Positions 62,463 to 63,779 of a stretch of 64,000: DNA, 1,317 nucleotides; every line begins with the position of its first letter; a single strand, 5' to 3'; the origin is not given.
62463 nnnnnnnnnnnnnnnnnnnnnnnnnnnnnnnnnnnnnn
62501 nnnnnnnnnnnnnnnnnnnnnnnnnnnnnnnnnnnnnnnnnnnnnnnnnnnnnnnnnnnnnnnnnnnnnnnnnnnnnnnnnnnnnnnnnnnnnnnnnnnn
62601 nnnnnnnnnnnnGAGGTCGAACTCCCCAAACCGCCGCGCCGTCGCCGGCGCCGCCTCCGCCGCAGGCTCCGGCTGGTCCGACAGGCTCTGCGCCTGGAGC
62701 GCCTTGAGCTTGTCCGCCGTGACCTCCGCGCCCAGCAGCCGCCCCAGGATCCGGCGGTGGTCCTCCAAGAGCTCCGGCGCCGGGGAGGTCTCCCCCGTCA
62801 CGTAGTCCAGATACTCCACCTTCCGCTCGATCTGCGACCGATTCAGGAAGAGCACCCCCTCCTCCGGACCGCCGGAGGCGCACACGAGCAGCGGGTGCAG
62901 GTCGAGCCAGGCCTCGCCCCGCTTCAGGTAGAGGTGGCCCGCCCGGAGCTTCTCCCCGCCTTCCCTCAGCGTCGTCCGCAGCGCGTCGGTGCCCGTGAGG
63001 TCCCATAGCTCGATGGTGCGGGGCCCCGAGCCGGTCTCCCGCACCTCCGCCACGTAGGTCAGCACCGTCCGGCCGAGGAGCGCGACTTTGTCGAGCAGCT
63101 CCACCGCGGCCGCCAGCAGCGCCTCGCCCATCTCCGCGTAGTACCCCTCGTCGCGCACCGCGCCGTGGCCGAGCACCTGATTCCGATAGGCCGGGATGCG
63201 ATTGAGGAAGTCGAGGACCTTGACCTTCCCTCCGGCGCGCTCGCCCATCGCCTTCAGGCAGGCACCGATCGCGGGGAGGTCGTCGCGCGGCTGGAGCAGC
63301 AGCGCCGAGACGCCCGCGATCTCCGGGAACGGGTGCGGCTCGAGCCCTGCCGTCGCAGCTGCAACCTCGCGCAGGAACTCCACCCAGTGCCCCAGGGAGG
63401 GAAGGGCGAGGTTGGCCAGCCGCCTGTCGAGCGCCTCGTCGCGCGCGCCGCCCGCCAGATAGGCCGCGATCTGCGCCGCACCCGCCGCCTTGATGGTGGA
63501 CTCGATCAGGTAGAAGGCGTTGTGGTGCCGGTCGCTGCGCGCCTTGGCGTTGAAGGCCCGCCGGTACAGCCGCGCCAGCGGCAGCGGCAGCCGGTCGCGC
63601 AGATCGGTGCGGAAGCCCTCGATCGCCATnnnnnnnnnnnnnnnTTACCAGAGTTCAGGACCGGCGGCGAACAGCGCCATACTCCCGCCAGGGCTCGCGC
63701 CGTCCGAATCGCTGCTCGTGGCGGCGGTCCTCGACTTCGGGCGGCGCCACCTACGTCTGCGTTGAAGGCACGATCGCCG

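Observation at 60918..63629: Second Ser/Thr kinase with an uncharacterised ~330-aa N-terminal domain and a truncated two-blade WD40 tail carrying near-identical tandem DNA repeats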

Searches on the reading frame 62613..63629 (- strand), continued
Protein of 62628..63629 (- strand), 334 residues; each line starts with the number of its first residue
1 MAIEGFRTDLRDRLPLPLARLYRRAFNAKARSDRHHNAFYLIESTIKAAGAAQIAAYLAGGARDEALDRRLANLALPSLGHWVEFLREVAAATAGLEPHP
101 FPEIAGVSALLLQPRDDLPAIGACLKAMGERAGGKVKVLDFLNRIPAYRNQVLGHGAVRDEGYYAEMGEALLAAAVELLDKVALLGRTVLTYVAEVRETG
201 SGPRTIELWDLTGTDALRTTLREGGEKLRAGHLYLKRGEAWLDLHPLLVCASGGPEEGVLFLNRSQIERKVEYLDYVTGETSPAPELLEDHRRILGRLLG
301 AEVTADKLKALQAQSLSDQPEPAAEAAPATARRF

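Call 85: search_protein_families(library=padloc, alignment_id=A1, max_evalue=10)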
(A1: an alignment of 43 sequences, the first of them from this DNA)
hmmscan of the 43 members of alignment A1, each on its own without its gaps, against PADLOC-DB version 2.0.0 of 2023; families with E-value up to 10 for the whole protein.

A. member 1, seq(339 aa): 0 families

B. families by the number of members that match (of 43 scanned): 3 families
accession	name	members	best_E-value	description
PDLC00658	ZorG3|ZorG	2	0.0013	DUF3348 domain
PDLC04714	PDC-M57B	1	0.00026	-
PDLC03031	MTase_I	1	0.018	Type I methyltransferase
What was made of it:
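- On Known kinase-based defence systems in PADLOC (PD-T4-6, MADS mad6, MkoA, PglW): The N-domain matches no PADLOC model (call 85).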

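Call 86: find_encoding_contigs(protein=P0001, flank=8000, max_places=2)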
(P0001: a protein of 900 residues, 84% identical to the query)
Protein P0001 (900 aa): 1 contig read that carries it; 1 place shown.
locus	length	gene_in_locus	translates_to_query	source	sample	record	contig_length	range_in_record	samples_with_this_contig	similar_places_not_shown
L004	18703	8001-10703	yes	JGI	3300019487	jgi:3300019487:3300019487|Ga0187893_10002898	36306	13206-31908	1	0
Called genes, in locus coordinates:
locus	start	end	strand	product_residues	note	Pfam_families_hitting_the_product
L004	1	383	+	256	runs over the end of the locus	-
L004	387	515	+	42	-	-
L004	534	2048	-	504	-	PF00515:TPR_1 (faint), PF07719:TPR_2 (faint), PF13181:TPR_8 (faint), PF13424:TPR_12 (faint), PF13428:TPR_14 (faint), PF13432:TPR_16 (weak), PF23914:TPR_CcmH_CycH (faint), PF13432:TPR_16 (weak), +7 more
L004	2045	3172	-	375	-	-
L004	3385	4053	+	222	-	-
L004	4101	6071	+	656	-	PF00656:Peptidase_C14 (weak)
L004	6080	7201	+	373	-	PF00027:cNMP_binding, PF07228:SpoIIE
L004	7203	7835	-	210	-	-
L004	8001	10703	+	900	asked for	PF00069:Pkinase, PF01636:APH, PF07714:PK_Tyr_Ser-Thr, PF00400:WD40, PF23414:Beta-prop_EML_2, PF24807:WD40_CDC20-Fz, PF24814:WD40_Prp19, PF24817:WD40_WDHD1_1st, +13 more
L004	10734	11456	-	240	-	PF20772:TACO1_YebC_N, PF01709:Transcrip_reg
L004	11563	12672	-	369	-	PF13646:HEAT_2 (faint), PF02985:HEAT (faint)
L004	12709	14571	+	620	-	PF13646:HEAT_2 (weak), PF00514:Arm (faint), PF13646:HEAT_2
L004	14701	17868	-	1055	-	PF00873:ACR_tran, PF03176:MMPL (weak)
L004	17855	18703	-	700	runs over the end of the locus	PF13115:YtkA, PF19335:HMBD, PF25919:BSH_CusB, PF25973:BSH_CzcB, PF25869:3HB_CusB, PF25944:Beta-barrel_RND (weak), PF25954:Beta-barrel_RND_2, PF25975:CzcB_C (weak)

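Call 91: find_related_loci(query=window:62628-63629:-, collection=viral_contigs, flank=3000)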
Query window:62628-63629:- (334 aa) in viral_contigs; peptide patterns used: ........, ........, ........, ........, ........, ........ (x = any residue, [..] = any of these).
10 stretches matched a pattern, but none encodes a relative of the query by tblastn (E <= 1e-3).

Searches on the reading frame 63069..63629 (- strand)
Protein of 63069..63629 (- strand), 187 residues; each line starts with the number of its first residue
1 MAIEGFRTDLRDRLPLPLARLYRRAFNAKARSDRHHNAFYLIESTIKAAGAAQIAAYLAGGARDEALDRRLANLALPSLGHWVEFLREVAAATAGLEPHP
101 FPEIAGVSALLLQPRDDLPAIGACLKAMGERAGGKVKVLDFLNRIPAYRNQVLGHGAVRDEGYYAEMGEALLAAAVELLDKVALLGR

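Call 72: predict_structure(alignment_id=A2)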
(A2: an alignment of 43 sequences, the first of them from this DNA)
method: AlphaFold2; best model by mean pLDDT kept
length: 187 residues; sequences in the alignment: 43
mean_pLDDT: 95.6   pTM: 0.91
mean pLDDT of the five models: 95.6, 95.1, 95.1, 95.0, 94.8
residues with pLDDT >= 90: 168; 70-90: 18; 50-70: 1; < 50: 0
segments of 3 or more residues with pLDDT < 50: none
pLDDT, mean of each block of 10 residues (from residue 1): 89 98 98 98 98 97 95 92 98 95 97 98 97 93 97 88 97 98 93
secondary structure, 60 per line:
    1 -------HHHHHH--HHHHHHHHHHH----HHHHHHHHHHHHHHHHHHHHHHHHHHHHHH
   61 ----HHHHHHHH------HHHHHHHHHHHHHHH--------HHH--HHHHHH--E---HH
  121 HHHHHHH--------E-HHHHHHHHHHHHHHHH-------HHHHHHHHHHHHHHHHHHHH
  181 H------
elements in order: H8-13 H16-26 H31-60 H65-72 H79-93 H107-112 H119-127 H138-153 H161-181
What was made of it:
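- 63072..63629 (-): aa 1-186: predicted HEPN-type helical bundle. Helices 16-26, 31-60, an insert, then 138-153 and 161-181. AF2 pLDDT 95.6 (call 72).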
